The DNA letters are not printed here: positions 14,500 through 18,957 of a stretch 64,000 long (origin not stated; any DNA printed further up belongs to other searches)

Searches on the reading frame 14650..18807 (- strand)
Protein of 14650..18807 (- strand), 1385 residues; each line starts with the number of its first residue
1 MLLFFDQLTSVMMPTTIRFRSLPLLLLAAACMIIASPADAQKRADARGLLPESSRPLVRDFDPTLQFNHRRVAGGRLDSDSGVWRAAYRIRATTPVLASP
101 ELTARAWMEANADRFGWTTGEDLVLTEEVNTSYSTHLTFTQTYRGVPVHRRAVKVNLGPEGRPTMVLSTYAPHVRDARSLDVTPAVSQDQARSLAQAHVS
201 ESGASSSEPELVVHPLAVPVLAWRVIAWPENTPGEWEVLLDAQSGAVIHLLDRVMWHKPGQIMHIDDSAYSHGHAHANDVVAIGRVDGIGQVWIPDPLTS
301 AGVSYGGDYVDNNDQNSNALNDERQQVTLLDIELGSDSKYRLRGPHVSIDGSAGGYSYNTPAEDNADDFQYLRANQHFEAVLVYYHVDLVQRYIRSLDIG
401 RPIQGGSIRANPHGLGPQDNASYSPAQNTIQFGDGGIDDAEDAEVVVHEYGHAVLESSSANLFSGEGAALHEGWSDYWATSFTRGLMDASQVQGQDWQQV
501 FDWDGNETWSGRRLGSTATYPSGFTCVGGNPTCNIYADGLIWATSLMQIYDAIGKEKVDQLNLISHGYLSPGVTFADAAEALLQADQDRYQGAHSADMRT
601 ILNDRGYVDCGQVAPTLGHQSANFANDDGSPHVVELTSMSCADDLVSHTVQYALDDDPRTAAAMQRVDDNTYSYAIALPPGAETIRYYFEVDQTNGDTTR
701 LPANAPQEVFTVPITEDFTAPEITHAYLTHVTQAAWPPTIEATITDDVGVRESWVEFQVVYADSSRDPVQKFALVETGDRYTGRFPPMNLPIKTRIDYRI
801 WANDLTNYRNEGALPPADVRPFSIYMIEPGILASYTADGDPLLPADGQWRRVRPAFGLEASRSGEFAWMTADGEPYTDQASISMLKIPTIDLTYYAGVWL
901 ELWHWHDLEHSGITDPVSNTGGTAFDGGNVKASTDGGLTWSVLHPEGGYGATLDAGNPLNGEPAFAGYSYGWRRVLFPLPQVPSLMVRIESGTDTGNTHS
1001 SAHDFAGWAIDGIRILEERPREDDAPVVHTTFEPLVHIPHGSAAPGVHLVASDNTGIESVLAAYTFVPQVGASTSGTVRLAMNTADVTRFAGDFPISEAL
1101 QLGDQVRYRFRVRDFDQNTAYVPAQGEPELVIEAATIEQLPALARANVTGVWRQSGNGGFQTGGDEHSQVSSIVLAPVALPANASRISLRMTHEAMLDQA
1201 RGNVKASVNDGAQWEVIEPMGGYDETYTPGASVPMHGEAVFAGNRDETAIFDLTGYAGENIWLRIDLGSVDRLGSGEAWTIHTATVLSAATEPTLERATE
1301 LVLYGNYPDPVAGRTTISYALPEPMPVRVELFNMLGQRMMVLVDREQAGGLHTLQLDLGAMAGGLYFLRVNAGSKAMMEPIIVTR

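Call 52: search_protein_families(library=pfam, proteins=[window:14650-18807:-])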
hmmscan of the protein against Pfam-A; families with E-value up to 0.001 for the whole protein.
window:14650-18807:- (1385 aa): 4 families
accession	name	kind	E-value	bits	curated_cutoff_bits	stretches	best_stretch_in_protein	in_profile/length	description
PF02128.21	Peptidase_M36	-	9.4e-07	28.8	23.3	1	440-606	177-363/368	Fungalysin metallopeptidase (M36)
PF18962.6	Por_Secre_tail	-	1.3e-06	29.1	27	1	1307-1383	2-75/75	Secretion system C-terminal sorting domain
PF07504.19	FTP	-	2e-05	24.8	21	1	135-166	16-47/51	Fungalysin/Thermolysin Propeptide Motif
PF03413.25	PepSY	-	5.3e-05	23.9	24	0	186-248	2-57/60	Peptidase propeptide and YPEB domain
